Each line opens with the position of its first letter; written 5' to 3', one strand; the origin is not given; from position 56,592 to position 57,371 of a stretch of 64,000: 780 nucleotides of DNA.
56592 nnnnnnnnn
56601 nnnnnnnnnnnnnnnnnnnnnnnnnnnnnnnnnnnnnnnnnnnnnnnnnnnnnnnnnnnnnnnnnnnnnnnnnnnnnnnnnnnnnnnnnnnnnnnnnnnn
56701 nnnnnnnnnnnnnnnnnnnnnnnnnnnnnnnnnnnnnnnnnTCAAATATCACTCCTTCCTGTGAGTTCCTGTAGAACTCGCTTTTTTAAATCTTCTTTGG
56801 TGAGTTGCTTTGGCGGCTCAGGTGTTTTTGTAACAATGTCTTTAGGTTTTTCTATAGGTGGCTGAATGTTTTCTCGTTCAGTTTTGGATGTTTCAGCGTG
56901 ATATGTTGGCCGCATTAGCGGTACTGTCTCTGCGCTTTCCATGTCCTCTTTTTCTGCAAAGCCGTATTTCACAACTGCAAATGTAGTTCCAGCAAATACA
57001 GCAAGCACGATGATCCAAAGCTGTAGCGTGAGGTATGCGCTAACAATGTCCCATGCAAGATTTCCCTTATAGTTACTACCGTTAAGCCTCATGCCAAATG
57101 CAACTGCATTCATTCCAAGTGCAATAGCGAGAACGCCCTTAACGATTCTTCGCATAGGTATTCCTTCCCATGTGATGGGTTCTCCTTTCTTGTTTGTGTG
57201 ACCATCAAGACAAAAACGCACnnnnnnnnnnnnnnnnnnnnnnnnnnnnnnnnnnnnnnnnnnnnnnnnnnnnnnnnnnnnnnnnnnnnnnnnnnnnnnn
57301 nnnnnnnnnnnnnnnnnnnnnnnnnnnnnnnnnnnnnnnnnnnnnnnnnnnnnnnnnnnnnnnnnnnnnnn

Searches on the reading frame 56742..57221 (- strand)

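Call 9: search_protein_families(library=pfam, proteins=[window:56742-57221:-], max_evalue=0.01)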
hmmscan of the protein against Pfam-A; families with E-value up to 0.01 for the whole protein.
window:56742-57221:- (159 aa): 0 families

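Call 26: search_protein_families(library=ncbifam, proteins=[window:56742-57221:-], max_evalue=0.1)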
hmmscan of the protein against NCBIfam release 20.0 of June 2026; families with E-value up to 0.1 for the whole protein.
window:56742-57221:- (159 aa): 1 family
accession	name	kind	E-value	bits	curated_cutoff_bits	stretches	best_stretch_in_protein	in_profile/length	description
NF038216.1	ABZJ_00895_fam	subfamily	0.02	14.8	33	1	23-88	63-124/134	ABZJ_00895 family protein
